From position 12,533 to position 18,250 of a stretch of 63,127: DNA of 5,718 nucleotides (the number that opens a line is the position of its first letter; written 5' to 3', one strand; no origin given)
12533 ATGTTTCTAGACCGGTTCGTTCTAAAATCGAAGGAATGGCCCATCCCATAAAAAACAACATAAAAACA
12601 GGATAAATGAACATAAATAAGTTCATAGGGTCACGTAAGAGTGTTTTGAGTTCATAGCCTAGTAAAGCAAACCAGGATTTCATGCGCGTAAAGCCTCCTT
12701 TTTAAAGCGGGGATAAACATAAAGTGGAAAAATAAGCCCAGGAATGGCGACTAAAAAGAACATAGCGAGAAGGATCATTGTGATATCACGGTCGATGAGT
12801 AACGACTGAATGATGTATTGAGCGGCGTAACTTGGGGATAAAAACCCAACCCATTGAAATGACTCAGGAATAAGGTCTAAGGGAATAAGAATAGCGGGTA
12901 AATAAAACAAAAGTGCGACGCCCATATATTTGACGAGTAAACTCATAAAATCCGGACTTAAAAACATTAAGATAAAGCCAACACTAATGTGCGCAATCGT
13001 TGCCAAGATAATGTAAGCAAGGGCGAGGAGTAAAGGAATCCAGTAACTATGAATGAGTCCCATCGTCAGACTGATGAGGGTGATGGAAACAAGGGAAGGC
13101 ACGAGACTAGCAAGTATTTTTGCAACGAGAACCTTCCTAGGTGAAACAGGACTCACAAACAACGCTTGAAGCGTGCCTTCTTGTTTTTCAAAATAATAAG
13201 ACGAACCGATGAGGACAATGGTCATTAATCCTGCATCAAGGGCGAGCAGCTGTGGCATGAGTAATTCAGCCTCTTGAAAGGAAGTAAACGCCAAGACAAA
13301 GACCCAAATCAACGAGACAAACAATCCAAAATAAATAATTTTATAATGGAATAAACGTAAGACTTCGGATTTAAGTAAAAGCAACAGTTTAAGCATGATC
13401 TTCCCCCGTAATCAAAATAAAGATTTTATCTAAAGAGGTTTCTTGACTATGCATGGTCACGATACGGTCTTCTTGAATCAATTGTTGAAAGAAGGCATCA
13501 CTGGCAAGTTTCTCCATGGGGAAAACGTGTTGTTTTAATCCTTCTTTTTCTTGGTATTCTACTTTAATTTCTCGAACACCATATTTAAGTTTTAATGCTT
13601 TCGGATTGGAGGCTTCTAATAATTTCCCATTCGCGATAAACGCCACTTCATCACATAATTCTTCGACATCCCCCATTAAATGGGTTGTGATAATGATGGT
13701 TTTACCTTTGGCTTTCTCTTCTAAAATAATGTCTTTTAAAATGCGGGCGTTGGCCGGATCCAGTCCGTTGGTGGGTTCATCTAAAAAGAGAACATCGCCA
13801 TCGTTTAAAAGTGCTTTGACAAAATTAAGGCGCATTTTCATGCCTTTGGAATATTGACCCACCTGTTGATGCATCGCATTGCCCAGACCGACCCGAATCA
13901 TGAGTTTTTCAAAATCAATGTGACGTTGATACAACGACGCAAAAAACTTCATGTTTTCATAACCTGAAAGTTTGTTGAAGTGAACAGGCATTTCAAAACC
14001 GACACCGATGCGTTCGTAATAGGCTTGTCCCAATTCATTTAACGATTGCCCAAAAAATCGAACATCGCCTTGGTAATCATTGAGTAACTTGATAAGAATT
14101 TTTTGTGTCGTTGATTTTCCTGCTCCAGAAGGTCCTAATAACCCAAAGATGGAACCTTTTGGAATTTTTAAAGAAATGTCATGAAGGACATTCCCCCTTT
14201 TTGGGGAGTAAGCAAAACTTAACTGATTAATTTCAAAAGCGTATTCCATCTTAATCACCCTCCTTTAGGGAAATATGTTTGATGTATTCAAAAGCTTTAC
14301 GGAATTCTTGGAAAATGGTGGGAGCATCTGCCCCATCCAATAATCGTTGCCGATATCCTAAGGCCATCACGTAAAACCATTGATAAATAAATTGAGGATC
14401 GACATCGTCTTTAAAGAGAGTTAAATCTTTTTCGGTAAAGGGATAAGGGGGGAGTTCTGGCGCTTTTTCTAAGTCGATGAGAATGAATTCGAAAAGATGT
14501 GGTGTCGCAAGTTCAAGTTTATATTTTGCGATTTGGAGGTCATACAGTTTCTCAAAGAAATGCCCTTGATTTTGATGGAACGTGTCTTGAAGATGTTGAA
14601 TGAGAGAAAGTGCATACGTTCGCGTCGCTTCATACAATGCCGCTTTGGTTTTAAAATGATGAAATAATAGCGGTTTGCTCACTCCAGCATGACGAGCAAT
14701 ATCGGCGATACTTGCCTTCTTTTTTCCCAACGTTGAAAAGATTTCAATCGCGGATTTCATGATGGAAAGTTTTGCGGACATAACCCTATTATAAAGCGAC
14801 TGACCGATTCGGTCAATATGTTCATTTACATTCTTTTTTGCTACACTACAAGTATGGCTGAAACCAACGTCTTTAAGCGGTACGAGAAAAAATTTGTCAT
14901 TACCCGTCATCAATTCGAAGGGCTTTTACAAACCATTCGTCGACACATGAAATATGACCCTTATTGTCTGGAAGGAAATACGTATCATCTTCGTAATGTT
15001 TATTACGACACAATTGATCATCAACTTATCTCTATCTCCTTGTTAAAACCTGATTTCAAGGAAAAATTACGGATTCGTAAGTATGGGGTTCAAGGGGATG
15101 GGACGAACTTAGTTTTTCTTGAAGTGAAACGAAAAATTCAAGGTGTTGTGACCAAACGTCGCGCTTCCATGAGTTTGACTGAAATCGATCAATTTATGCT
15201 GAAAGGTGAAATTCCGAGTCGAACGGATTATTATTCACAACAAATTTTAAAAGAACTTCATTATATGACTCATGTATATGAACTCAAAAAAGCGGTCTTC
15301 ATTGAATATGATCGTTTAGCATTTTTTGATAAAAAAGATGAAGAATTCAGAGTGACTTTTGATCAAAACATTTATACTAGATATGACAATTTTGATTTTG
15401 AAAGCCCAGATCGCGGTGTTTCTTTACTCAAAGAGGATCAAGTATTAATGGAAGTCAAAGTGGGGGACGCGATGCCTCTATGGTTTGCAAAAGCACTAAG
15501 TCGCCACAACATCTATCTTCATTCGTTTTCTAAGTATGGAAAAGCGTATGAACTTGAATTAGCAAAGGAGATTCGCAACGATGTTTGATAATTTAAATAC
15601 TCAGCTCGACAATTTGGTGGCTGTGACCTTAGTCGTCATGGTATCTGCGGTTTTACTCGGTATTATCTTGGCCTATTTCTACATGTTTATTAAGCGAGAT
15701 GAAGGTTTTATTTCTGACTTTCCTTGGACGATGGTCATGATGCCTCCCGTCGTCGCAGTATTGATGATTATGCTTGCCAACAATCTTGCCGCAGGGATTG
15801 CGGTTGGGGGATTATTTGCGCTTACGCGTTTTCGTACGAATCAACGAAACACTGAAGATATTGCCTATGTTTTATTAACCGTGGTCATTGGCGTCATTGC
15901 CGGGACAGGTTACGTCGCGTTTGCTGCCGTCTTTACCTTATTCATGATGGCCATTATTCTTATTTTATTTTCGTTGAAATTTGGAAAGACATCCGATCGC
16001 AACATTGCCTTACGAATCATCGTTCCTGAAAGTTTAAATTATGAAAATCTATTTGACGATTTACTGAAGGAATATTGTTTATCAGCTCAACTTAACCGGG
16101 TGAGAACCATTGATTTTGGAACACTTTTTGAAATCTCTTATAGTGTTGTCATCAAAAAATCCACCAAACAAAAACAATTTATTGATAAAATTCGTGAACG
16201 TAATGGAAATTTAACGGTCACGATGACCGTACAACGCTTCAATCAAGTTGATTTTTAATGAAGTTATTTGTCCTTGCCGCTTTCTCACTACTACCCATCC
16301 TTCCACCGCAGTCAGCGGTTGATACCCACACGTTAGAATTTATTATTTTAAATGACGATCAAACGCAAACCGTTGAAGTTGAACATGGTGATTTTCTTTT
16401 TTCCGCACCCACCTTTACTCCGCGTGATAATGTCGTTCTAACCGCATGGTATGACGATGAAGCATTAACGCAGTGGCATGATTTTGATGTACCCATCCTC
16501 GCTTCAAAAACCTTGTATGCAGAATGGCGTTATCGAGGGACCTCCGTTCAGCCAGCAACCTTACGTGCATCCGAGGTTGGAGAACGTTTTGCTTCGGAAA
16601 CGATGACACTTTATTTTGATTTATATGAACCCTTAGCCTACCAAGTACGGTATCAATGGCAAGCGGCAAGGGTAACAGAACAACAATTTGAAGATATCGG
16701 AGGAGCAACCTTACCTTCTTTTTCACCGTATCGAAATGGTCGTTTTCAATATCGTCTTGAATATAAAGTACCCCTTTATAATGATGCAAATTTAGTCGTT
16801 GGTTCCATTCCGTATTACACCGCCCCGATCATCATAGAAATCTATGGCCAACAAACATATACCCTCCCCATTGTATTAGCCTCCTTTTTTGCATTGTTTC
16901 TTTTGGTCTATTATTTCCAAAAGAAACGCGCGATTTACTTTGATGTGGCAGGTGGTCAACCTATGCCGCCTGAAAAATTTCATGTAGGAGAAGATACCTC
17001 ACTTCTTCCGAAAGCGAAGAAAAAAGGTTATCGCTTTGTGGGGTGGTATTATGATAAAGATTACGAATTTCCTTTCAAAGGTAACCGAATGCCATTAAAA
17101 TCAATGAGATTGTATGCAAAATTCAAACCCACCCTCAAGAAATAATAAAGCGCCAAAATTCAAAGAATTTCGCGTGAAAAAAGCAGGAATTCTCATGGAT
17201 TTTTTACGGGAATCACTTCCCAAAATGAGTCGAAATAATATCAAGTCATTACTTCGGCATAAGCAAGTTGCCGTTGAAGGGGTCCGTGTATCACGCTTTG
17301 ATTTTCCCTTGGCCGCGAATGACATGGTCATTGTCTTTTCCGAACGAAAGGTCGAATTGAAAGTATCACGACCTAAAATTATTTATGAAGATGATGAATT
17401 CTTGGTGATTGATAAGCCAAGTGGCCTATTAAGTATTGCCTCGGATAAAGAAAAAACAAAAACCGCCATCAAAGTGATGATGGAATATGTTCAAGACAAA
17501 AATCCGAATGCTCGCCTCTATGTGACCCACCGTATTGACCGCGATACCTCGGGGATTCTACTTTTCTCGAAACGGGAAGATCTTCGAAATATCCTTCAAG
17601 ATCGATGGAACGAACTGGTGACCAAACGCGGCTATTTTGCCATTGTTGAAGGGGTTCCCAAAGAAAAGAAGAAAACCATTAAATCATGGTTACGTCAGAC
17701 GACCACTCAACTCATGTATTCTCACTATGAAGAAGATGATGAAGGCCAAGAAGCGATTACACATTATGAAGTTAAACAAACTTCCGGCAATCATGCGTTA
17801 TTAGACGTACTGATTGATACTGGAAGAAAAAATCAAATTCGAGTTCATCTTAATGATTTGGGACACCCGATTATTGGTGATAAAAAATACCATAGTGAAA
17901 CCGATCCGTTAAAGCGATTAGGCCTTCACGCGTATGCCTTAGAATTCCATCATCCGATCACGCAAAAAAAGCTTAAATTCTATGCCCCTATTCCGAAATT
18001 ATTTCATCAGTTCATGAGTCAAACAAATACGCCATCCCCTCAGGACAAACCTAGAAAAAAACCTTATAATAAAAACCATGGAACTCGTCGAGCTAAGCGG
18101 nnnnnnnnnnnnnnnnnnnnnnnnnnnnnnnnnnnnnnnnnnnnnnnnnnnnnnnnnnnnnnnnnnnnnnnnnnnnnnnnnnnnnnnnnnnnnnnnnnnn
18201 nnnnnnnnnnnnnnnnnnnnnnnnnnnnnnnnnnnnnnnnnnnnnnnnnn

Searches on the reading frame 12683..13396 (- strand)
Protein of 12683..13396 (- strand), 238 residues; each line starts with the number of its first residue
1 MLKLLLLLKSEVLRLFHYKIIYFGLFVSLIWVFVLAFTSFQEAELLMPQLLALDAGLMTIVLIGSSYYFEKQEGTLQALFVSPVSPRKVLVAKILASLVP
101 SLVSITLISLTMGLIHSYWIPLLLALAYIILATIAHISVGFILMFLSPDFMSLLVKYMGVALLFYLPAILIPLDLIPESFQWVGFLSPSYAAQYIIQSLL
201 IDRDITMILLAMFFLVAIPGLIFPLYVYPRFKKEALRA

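Call 7: search_protein_families(library=pfam, proteins=[window:12683-13396:-], max_evalue=0.001)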
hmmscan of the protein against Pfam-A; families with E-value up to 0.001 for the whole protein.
window:12683-13396:- (238 aa): 4 families
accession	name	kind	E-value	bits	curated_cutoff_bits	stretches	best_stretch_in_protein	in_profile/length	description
PF01061.29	ABC2_membrane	-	8.2e-10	39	26.9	1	5-199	4-209/211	ABC-2 type transporter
PF24686.1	FLQE3_permease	-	1e-09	38.9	60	1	8-144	7-140/232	Fluoroquinolones export permease protein family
PF12698.13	ABC2_membrane_3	-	5.4e-08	32.8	31.6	1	57-221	173-340/347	ABC-2 family transporter protein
PF12730.13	ABC2_membrane_4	-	6.4e-08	33.2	27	1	7-112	1-120/179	ABC-2 family transporter protein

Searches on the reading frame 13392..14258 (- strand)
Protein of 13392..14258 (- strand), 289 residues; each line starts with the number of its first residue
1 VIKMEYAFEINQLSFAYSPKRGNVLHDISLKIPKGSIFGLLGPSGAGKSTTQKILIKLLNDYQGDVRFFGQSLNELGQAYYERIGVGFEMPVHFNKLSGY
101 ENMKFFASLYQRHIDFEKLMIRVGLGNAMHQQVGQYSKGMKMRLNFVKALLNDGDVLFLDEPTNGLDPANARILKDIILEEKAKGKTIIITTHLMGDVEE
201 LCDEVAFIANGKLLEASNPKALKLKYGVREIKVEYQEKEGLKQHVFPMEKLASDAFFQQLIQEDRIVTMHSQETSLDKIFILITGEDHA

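Call 7: search_protein_families(library=pfam, proteins=[window:13392-14258:-], max_evalue=0.001)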
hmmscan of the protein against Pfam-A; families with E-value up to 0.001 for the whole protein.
window:13392-14258:- (289 aa): 2 families
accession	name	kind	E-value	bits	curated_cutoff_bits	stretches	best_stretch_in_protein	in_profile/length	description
PF00005.33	ABC_tran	-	4.3e-27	95.8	25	1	25-164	1-137/137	ABC transporter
PF13304.12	AAA_21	-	1.1e-11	45.8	27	1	132-193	234-298/304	AAA domain, putative AbiEii toxin, Type IV TA system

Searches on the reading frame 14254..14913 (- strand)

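Call 7: search_protein_families(library=pfam, proteins=[window:14254-14913:-], max_evalue=0.001)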
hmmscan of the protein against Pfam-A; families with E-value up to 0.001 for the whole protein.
window:14254-14913:- (220 aa): 1 family
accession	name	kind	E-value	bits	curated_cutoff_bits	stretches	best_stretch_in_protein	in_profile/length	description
PF00440.29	TetR_N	-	8.2e-13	48.4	24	1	51-96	1-46/47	Bacterial regulatory proteins, tetR family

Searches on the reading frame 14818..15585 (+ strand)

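Call 7: search_protein_families(library=pfam, proteins=[window:14818-15585:+], max_evalue=0.001)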
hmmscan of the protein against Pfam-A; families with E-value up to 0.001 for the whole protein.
window:14818-15585:+ (256 aa): 1 family
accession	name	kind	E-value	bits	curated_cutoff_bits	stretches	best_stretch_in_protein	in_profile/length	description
PF09359.15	VTC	-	3.1e-43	148.4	23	1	20-245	1-232/235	VTC domain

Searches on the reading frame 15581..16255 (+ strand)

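Call 7: search_protein_families(library=pfam, proteins=[window:15581-16255:+], max_evalue=0.001)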
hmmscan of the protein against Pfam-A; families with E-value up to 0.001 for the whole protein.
window:15581-16255:+ (225 aa): 1 family
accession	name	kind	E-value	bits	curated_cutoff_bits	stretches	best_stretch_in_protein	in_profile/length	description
PF16316.10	DUF4956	-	5.5e-13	49.4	30.6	1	28-187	5-169/169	Domain of unknown function (DUF4956)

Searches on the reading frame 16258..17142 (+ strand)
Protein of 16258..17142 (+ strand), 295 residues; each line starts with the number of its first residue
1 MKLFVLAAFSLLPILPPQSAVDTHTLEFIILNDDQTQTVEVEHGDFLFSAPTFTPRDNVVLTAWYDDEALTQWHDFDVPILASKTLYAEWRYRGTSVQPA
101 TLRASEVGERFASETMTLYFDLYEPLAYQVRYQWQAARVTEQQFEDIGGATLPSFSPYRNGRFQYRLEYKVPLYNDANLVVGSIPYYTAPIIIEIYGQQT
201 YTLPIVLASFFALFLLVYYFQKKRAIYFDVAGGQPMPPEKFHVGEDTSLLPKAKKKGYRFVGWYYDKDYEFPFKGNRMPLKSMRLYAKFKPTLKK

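Call 7: search_protein_families(library=pfam, proteins=[window:16258-17142:+], max_evalue=0.001)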
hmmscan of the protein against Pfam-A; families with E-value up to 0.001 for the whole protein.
window:16258-17142:+ (295 aa): 1 family
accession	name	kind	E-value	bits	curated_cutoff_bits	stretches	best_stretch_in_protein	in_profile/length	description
PF09479.16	Flg_new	-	6.7e-15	55.4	27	1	226-288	3-65/65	Listeria-Bacteroides repeat domain (List_Bact_rpt)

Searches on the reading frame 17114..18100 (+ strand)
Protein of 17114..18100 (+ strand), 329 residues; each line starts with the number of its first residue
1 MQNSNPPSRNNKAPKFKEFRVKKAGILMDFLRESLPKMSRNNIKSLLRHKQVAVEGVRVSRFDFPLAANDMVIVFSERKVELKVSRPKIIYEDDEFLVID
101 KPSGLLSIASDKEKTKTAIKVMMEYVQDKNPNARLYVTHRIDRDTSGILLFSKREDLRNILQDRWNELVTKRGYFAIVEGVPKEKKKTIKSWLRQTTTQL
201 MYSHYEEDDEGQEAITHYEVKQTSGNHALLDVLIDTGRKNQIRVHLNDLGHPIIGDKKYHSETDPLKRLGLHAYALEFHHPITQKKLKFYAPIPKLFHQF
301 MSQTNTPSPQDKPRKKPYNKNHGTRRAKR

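Call 9: search_protein_families(library=pfam, proteins=[window:17114-18100:+], max_evalue=0.001)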
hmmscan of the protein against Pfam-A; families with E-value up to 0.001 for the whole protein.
window:17114-18100:+ (329 aa): 1 family
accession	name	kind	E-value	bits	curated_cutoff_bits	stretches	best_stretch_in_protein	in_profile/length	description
PF00849.27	PseudoU_synth_2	-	8.8e-29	101.1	26.8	1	96-247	2-151/152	RNA pseudouridylate synthase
